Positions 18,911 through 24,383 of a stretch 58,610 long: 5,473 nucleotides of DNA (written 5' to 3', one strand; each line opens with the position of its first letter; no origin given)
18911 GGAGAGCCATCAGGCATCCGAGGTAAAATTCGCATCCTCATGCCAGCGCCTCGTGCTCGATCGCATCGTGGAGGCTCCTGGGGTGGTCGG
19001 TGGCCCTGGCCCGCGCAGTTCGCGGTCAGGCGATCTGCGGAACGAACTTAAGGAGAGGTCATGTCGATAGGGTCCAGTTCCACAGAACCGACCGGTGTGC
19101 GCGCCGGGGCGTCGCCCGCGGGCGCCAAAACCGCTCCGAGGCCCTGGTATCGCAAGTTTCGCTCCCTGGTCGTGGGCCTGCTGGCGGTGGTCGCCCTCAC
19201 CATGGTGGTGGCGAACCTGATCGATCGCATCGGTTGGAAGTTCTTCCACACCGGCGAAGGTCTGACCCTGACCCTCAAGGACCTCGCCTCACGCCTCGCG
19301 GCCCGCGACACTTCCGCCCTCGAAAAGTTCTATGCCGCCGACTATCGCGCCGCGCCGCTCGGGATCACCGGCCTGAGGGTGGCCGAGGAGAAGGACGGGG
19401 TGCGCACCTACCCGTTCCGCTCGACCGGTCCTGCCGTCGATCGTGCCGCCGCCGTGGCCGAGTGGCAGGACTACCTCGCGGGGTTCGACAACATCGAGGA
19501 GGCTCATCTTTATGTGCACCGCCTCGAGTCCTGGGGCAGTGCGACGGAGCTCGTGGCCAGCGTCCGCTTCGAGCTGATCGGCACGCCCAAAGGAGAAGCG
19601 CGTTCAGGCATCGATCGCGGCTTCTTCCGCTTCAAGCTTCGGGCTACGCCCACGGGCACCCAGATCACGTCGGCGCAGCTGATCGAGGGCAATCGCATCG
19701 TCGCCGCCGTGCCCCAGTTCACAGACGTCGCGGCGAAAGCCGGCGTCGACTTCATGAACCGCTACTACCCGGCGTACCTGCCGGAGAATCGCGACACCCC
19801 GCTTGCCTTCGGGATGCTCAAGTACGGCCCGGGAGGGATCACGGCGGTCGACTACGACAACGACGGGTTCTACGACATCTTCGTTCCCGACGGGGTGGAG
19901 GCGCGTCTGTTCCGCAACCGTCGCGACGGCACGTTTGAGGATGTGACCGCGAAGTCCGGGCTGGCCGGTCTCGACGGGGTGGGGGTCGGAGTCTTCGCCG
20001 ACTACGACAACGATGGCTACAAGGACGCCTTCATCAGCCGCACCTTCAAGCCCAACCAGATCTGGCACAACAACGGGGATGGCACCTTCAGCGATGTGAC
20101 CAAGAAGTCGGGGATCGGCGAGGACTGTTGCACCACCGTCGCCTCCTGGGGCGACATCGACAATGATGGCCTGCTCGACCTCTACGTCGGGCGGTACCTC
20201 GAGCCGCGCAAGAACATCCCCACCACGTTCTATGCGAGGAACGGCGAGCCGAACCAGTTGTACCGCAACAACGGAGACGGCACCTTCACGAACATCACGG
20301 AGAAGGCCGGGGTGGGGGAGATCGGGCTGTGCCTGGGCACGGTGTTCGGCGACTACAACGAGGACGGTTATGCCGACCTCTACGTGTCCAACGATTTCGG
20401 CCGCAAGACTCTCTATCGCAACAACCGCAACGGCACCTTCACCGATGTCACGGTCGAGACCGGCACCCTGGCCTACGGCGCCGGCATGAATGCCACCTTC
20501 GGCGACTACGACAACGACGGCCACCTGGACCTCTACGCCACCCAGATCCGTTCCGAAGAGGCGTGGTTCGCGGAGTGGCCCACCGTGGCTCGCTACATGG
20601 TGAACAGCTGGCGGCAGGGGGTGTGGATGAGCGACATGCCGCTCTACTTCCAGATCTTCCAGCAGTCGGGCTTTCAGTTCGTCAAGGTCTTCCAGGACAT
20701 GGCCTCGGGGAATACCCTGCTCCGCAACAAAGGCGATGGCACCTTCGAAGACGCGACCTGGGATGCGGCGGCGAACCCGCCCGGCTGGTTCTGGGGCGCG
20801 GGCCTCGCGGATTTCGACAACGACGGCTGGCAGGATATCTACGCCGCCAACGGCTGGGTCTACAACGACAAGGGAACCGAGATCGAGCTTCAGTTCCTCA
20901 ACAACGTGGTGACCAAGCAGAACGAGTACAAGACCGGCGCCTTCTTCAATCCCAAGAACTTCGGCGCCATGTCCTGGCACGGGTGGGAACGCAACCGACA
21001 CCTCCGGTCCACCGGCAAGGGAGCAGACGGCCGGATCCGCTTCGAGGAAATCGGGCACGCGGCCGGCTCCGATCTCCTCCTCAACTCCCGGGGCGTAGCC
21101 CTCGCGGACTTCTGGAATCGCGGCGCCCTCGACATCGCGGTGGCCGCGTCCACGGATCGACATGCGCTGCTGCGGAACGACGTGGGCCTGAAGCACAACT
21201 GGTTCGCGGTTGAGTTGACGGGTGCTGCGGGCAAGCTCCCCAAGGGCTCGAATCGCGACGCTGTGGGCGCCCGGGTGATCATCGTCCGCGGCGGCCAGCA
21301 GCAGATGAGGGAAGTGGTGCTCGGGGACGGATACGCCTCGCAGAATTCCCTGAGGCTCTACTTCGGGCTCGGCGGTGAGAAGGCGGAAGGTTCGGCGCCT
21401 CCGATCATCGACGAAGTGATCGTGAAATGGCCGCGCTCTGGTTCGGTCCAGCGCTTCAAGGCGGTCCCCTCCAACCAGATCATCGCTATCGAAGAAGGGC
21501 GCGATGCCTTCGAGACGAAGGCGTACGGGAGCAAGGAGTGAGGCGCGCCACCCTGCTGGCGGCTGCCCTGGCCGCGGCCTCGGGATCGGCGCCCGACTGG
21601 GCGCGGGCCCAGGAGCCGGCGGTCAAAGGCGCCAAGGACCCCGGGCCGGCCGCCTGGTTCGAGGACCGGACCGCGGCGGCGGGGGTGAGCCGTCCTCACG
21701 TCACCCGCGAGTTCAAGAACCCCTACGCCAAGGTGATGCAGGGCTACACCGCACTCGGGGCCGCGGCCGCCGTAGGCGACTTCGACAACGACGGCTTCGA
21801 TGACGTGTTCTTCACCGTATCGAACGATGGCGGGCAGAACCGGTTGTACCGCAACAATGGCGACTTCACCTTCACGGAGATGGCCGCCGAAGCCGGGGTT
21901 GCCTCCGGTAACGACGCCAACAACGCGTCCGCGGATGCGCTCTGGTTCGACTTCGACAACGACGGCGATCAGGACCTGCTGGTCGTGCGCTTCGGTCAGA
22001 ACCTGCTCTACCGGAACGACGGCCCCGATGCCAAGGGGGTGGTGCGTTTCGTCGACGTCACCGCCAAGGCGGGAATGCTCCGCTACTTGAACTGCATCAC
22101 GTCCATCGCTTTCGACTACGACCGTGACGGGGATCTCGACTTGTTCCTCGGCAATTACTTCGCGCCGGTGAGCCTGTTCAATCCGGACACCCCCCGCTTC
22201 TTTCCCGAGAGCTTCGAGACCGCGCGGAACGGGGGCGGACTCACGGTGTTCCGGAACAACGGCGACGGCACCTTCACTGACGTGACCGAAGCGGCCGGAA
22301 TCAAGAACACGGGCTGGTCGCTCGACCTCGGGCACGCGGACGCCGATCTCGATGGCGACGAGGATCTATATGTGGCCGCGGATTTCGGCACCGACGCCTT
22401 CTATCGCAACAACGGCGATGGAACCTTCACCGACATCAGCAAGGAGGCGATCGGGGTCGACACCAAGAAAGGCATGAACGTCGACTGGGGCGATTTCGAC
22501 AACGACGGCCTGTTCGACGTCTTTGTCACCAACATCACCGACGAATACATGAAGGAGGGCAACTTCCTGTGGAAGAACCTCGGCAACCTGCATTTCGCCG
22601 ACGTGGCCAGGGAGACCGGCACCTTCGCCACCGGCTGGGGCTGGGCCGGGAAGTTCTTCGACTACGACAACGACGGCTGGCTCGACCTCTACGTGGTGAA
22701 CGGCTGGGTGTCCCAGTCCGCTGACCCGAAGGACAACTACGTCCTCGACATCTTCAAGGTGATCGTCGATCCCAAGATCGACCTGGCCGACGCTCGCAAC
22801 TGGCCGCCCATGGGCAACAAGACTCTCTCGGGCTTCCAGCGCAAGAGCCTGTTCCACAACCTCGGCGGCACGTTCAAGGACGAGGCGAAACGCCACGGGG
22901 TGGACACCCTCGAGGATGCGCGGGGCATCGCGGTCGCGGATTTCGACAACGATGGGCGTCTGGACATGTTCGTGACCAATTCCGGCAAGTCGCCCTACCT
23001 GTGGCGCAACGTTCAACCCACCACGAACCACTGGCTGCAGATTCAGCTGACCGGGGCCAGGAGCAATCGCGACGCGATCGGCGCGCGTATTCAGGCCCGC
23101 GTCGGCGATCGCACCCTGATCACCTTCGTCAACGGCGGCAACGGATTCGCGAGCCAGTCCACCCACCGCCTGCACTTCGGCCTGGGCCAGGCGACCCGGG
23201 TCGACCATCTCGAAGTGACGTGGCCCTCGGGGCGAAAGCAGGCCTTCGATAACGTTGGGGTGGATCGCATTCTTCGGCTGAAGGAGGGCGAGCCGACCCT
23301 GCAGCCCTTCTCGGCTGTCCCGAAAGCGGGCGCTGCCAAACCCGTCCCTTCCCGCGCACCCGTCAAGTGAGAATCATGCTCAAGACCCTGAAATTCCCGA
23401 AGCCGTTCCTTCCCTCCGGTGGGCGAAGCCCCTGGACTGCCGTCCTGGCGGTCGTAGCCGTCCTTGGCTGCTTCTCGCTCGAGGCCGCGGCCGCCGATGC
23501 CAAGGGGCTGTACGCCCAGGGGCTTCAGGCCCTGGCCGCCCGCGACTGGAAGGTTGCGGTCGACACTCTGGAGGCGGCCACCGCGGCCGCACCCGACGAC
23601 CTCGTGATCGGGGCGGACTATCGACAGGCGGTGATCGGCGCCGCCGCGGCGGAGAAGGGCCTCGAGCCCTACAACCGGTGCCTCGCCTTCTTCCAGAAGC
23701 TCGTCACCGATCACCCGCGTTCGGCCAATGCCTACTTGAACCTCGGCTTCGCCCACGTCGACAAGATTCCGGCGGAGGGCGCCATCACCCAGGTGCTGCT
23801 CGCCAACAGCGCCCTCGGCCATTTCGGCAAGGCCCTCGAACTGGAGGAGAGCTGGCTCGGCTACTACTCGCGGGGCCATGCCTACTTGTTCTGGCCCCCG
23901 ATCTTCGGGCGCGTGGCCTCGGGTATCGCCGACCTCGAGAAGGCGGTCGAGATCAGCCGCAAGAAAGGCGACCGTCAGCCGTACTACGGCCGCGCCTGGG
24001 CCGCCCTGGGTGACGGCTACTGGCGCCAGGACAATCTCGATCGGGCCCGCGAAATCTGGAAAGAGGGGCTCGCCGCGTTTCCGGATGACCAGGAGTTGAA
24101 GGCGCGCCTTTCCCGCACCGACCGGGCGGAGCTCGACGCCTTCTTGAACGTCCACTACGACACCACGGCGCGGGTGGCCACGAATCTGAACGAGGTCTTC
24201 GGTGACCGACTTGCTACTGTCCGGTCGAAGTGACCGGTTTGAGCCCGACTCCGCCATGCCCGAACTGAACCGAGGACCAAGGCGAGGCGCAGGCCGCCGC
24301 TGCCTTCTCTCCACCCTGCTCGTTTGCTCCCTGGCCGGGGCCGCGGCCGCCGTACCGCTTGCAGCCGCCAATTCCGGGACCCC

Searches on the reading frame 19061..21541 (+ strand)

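Call 4: search_protein_families(library=pfam, proteins=[window:19061-21541:+], max_evalue=0.001)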
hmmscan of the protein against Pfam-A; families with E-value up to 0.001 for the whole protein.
window:19061-21541:+ (826 aa): 3 families
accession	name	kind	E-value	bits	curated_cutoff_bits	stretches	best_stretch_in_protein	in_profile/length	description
PF13517.12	FG-GAP_3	-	2.1e-48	163.2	26.9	5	431-492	1-60/61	FG-GAP-like repeat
PF07593.17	UnbV_ASPIC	-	2.9e-16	59.5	23.4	1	734-808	1-67/68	ASPIC and UnbV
PF01839.29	FG-GAP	-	2.6e-13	50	22.1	1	428-453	6-27/37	FG-GAP repeat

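Call 69: search_protein_families(library=ncbifam, proteins=[window:19061-21541:+], max_evalue=0.001)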
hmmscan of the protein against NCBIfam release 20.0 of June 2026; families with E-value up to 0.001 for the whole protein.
window:19061-21541:+ (826 aa): 0 families

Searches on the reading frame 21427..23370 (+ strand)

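Call 49: search_protein_families(library=pfam, proteins=[window:21427-23370:+], max_evalue=0.0001)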
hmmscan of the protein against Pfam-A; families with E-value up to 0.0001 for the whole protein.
window:21427-23370:+ (647 aa): 3 families
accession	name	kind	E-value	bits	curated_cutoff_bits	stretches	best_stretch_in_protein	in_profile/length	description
PF13517.12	FG-GAP_3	-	2.7e-44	150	26.9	6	305-367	1-61/61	FG-GAP-like repeat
PF07593.17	UnbV_ASPIC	-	1e-20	73.8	23.4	1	550-616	1-67/68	ASPIC and UnbV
PF01839.29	FG-GAP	-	1.1e-12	48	22.1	0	111-140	2-34/37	FG-GAP repeat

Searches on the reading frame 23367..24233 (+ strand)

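Call 49: search_protein_families(library=pfam, proteins=[window:23367-24233:+], max_evalue=0.0001)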
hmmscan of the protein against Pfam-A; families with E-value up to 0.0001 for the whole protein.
window:23367-24233:+ (288 aa): 3 families
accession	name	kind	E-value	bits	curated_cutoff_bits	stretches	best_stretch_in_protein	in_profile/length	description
PF13428.12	TPR_14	-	2.2e-09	37.5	23.5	1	209-249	2-42/44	Tetratricopeptide repeat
PF13424.12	TPR_12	-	3.5e-09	37.1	30.1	1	181-238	17-75/77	Tetratricopeptide repeat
PF07719.23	TPR_2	-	7.9e-08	32.3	27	0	209-241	2-34/34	Tetratricopeptide repeat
